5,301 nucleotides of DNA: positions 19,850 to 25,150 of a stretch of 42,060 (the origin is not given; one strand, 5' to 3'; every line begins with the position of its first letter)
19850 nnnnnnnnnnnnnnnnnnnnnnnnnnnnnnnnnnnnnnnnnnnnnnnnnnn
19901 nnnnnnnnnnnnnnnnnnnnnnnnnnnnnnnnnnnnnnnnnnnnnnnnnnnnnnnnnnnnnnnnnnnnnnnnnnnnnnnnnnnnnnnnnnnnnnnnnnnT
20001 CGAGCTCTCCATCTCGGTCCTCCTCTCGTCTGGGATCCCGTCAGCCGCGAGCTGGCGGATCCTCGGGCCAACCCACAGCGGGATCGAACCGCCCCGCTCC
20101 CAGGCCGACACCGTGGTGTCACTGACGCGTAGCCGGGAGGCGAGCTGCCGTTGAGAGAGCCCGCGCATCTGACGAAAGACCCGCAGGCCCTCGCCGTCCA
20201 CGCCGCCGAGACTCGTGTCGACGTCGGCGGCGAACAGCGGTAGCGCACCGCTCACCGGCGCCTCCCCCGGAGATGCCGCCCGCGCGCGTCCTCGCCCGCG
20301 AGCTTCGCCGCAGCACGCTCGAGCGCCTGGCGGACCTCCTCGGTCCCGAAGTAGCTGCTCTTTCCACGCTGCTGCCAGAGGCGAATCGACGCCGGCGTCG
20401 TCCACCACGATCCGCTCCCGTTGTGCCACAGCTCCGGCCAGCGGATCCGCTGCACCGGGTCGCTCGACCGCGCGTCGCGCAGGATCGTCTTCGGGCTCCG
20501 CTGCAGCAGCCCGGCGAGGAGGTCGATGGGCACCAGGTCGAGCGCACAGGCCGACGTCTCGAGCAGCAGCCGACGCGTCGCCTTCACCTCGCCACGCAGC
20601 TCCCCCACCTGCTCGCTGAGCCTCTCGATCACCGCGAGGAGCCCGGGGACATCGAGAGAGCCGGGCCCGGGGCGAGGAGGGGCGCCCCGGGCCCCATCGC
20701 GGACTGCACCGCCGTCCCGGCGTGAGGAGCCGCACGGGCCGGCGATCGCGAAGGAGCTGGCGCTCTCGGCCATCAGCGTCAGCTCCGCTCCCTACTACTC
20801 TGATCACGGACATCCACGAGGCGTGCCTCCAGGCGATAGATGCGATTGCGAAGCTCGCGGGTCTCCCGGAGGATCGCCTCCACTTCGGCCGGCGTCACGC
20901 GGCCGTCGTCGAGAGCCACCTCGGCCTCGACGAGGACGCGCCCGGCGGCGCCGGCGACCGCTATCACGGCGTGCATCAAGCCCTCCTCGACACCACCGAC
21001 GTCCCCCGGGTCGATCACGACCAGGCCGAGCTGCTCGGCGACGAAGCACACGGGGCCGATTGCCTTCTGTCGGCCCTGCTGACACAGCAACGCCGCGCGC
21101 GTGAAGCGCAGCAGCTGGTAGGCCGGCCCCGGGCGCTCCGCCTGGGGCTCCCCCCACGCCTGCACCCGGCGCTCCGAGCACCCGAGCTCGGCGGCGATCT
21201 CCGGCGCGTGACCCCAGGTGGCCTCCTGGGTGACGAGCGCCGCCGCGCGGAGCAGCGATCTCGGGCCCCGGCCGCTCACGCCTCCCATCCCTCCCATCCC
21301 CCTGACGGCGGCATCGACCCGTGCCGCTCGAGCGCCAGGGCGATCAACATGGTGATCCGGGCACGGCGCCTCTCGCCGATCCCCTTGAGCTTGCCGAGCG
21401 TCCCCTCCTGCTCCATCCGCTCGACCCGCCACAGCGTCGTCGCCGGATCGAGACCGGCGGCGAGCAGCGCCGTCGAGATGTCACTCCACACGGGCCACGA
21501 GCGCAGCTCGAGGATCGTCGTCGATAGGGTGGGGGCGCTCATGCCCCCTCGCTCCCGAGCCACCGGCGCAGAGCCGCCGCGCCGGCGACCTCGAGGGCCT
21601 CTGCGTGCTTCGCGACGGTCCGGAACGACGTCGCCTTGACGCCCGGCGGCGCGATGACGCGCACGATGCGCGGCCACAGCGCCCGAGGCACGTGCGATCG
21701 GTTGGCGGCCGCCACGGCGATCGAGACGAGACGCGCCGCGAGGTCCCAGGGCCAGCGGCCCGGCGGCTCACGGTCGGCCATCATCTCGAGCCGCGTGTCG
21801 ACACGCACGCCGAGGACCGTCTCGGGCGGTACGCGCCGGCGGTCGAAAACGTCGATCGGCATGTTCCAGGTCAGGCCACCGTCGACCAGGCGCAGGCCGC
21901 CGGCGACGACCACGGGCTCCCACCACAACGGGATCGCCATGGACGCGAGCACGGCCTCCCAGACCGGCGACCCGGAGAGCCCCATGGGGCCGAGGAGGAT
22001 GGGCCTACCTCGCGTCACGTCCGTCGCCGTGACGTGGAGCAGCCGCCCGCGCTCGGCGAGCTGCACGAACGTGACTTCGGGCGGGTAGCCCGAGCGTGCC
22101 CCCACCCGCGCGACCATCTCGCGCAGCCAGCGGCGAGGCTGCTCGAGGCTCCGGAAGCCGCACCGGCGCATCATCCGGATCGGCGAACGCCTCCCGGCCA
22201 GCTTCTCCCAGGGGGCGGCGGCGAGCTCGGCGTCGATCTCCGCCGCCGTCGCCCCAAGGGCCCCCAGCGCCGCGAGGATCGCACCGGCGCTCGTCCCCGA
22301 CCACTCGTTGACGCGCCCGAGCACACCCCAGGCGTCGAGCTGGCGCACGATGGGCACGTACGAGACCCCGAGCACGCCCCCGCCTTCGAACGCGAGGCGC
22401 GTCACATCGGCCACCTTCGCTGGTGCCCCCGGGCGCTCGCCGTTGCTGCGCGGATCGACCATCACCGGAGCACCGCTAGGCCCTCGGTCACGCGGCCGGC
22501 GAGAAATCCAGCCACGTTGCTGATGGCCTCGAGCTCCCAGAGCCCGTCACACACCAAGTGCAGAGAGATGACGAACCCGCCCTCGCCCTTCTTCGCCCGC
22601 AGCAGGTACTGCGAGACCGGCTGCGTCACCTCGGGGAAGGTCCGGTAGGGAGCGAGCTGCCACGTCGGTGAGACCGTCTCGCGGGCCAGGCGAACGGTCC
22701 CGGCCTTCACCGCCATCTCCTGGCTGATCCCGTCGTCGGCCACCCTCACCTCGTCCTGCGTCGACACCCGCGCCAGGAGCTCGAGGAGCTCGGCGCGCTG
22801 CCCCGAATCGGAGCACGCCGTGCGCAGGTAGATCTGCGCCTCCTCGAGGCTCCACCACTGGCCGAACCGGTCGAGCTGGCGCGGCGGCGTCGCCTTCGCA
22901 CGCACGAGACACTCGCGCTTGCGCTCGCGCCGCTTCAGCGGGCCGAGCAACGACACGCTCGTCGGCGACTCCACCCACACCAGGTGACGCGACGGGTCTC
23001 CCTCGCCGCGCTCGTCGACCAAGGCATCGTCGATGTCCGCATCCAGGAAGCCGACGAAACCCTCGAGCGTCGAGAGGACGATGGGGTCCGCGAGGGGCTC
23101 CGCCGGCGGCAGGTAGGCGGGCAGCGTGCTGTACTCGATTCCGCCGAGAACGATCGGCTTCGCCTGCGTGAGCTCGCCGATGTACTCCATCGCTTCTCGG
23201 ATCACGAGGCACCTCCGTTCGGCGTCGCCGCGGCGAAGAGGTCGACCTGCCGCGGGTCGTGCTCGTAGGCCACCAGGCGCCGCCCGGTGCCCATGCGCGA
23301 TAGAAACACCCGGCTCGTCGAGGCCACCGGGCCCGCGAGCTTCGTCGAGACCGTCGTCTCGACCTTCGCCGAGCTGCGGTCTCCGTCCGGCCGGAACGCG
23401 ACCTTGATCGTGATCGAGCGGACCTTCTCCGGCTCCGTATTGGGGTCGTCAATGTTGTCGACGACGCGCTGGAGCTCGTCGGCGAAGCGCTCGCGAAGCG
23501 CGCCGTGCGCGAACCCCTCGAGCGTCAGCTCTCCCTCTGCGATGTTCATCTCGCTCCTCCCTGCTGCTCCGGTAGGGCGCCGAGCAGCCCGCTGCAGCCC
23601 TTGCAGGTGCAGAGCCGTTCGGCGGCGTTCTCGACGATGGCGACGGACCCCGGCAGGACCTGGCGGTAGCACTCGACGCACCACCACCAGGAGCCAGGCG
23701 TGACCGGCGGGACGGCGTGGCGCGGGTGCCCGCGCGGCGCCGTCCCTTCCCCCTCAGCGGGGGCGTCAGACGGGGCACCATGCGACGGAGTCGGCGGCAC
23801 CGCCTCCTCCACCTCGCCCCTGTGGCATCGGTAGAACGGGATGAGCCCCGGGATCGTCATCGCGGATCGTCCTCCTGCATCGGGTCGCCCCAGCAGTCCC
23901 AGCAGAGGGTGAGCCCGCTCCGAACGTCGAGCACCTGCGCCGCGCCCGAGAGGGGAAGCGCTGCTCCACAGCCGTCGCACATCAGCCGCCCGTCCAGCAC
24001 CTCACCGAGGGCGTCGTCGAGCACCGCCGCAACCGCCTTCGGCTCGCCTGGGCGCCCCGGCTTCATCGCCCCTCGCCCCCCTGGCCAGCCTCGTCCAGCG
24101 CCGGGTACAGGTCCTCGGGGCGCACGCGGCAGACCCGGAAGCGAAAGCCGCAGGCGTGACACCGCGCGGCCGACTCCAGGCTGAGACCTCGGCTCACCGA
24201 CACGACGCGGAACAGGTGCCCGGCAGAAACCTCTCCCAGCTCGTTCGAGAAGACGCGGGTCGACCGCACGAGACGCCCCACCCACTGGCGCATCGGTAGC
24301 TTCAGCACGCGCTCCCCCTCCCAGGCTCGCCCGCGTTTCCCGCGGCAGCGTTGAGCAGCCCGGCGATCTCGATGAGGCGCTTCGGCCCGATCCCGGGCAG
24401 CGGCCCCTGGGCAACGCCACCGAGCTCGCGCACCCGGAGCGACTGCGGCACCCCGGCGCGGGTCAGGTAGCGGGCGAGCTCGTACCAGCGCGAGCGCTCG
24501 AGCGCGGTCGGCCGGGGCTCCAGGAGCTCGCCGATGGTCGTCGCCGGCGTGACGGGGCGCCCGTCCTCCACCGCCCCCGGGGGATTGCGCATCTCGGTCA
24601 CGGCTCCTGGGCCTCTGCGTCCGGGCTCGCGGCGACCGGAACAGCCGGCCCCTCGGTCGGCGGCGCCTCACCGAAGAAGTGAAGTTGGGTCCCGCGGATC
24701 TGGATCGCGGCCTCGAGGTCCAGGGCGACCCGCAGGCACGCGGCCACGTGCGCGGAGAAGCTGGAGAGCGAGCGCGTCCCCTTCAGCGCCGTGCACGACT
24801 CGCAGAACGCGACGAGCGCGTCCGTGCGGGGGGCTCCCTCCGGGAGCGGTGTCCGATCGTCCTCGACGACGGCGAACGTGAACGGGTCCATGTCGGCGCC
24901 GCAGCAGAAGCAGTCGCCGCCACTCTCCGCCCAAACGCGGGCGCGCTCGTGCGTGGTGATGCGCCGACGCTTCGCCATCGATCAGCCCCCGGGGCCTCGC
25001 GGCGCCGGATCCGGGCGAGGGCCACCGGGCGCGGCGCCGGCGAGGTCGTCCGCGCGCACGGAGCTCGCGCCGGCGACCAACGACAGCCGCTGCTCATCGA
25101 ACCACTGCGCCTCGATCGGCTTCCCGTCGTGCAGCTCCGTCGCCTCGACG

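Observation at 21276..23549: Catalytically intact patatin-like phospholipase in a four-gene translationally coupled early block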

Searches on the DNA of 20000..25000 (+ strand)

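Call 3: search_dna_similar(query=window:20000-25000:+, collection=phages, mode=near, max_rows=20)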
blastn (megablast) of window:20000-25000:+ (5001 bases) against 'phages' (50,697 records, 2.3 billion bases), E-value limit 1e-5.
No match.

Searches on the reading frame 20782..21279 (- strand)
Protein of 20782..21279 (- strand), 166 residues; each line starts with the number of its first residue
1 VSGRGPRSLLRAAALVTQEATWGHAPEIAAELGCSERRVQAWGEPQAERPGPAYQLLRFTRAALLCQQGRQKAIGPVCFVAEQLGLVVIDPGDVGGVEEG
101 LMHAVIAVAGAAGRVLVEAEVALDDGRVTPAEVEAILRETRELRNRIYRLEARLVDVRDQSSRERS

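Call 15: search_protein_families(library=pfam, proteins=[window:20782-21279:-], max_evalue=0.01)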
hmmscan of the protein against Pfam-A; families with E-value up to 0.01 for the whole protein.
window:20782-21279:- (166 aa): 2 families
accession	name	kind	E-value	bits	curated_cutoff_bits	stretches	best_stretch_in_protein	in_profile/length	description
PF06892.16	Phage_CP76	-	6.4e-06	26.5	26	1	80-153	66-142/146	Phage regulatory protein CII (CP76)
PF13384.12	HTH_23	-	0.0093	16.2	24.6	0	26-42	21-37/50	Homeodomain-like domain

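Call 16: search_protein_families(library=phrogs, proteins=[window:20782-21279:-], max_evalue=0.001)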
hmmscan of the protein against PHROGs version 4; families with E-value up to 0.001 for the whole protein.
window:20782-21279:- (166 aa): 1 family
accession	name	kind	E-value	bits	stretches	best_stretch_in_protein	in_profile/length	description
phrog_101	-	transcription regulation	2.6e-09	38.1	1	23-155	36-159/203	CII-like transcriptional activator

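Call 17: search_protein_families(library=padloc, proteins=[window:20782-21279:-], max_evalue=0.01)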
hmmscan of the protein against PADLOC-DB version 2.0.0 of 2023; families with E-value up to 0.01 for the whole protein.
window:20782-21279:- (166 aa): 0 families

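Call 18: search_protein_families(library=ncbifam, proteins=[window:20782-21279:-], max_evalue=0.01)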
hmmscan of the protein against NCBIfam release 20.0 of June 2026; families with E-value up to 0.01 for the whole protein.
window:20782-21279:- (166 aa): 1 family
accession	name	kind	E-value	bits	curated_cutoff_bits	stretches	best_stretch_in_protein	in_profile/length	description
NF041471.1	phage_reg_YmfL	equivalog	0.0039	16.9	90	1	79-146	63-131/143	YmfL family putative regulatory protein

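Call 75: find_related_loci(query=window:20782-21279:-, collection=viral_contigs, flank=6000)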
Query window:20782-21279:- (166 aa) in viral_contigs; peptide patterns used: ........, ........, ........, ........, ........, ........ (x = any residue, [..] = any of these).
20 stretches matched a pattern, but none encodes a relative of the query by tblastn (E <= 1e-3).

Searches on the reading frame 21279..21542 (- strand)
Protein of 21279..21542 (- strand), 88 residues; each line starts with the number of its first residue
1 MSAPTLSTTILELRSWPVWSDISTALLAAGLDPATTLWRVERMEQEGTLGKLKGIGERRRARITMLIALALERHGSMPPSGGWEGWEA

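Call 4: search_protein_families(library=pfam, proteins=[window:21279-21542:-], max_evalue=0.1)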
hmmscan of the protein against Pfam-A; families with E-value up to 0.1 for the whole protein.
window:21279-21542:- (88 aa): 1 family
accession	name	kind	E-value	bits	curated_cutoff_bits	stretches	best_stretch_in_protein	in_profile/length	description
PF13412.12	HTH_24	-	0.011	15.7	21.9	1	30-47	28-45/48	Winged helix-turn-helix DNA-binding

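Call 5: search_protein_families(library=phrogs, proteins=[window:21279-21542:-], max_evalue=0.01)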
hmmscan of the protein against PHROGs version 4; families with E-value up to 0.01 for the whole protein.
window:21279-21542:- (88 aa): 0 families

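Call 17: search_protein_families(library=padloc, proteins=[window:21279-21542:-], max_evalue=0.01)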
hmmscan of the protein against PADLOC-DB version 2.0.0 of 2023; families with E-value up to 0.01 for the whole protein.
window:21279-21542:- (88 aa): 0 families

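Call 18: search_protein_families(library=ncbifam, proteins=[window:21279-21542:-], max_evalue=0.01)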
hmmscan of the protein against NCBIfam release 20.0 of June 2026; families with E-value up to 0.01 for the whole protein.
window:21279-21542:- (88 aa): 0 families

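Call 94: search_dna_similar(query=window:21279-21542:-, collection=phages, mode=protein, max_evalue=0.01, max_rows=10)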
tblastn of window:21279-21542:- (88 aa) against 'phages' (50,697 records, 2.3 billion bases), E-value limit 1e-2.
No match.

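Call 95: find_related_loci(query=window:21279-21542:-, collection=viral_contigs, flank=5000)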
Query window:21279-21542:- (88 aa) in viral_contigs; peptide patterns used: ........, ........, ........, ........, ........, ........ (x = any residue, [..] = any of these).
21 stretches matched a pattern, but none encodes a relative of the query by tblastn (E <= 1e-3).
